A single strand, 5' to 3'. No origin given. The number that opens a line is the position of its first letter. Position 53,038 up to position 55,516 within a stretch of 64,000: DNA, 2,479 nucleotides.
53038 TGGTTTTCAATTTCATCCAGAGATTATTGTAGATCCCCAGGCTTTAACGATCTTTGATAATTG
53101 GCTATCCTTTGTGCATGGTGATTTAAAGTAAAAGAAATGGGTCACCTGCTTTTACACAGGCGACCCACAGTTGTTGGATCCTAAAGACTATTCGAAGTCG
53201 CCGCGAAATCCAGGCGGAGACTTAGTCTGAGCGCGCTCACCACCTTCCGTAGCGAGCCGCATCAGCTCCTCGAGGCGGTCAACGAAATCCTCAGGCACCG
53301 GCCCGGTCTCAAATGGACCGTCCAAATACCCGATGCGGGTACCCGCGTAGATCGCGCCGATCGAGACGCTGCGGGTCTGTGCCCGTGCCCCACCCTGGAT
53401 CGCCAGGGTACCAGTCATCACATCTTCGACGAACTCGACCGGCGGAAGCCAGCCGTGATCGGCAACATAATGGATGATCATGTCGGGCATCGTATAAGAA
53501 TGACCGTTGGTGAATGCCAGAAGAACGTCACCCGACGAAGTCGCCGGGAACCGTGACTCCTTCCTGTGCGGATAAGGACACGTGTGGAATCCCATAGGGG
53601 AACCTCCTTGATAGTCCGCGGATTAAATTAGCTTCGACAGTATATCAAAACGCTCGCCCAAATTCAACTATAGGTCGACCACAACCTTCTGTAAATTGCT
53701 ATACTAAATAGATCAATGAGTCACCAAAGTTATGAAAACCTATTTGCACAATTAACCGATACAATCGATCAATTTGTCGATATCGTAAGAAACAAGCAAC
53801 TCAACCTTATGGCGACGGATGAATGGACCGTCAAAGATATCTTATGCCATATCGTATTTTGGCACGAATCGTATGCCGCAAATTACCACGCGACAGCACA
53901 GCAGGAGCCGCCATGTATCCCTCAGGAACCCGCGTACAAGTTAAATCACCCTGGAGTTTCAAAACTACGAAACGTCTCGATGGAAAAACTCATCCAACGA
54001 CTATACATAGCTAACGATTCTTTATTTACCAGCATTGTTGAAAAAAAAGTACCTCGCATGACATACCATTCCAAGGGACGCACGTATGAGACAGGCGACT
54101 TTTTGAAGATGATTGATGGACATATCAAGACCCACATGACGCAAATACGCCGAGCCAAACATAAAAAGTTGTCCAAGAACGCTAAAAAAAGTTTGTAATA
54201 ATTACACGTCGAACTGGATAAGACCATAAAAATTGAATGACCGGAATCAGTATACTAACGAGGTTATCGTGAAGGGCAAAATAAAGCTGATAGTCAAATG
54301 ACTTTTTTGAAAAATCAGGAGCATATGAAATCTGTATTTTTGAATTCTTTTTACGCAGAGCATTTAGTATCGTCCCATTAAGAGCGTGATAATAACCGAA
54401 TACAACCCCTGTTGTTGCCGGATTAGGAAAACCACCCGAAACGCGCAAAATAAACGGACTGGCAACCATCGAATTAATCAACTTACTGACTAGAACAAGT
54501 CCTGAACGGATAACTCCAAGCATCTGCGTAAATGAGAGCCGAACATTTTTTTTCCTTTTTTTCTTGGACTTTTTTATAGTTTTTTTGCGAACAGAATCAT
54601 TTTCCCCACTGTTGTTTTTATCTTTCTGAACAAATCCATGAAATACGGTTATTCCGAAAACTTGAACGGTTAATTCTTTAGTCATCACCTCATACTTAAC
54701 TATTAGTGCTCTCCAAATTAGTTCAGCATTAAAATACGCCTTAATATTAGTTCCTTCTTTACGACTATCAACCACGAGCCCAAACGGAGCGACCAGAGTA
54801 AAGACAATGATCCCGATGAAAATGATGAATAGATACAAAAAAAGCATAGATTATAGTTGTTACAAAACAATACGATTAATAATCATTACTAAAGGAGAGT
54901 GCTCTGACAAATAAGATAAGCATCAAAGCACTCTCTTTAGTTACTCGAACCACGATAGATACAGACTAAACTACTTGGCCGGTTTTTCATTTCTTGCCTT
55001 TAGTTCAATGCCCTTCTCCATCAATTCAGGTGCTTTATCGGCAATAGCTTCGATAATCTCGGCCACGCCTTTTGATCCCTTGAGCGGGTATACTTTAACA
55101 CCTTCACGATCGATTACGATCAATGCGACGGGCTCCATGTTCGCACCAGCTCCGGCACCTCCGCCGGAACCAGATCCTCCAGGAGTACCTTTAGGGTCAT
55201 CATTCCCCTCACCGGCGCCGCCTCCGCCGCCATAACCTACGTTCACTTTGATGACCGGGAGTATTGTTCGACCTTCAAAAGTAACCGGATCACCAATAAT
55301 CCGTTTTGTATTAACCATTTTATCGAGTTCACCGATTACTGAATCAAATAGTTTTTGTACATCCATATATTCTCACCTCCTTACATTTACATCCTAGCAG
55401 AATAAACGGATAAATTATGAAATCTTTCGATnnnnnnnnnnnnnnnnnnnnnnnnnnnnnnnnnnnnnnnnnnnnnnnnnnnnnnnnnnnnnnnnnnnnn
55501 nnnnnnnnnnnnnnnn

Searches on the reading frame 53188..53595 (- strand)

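Call 3: search_protein_families(library=pfam, proteins=[window:53188-53595:-], max_evalue=0.1)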
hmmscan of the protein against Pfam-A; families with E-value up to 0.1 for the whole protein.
window:53188-53595:- (135 aa): 1 family
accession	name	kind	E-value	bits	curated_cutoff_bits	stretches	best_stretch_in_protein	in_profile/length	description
PF25535.1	DUF7919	-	6.1e-17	62.4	27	2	1-60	58-126/126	Domain of unknown function (DUF7919)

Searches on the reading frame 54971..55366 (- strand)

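Call 3: search_protein_families(library=pfam, proteins=[window:54971-55366:-], max_evalue=0.1)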
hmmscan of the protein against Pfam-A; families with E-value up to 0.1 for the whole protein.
window:54971-55366:- (131 aa): 1 family
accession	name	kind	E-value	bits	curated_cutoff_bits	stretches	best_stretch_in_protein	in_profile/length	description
PF09579.15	Spore_YtfJ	-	5.3e-19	68.7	25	1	31-115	5-79/81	Sporulation protein YtfJ (Spore_YtfJ)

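Call 4: search_protein_families(library=ncbifam, proteins=[window:54971-55366:-], max_evalue=0.1)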
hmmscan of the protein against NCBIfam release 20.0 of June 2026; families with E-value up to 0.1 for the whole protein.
window:54971-55366:- (131 aa): 1 family
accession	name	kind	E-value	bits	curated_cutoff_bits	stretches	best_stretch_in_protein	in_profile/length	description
TIGR02874.1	spore_ytfJ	equivalog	1.7e-17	63.9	116.3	1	3-120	4-118/125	GerW family sporulation protein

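Call 21: search_protein_families(library=padloc, proteins=[window:54971-55366:-], max_evalue=0.1)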
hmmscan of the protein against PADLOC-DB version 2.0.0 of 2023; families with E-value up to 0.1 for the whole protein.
window:54971-55366:- (131 aa): 0 families
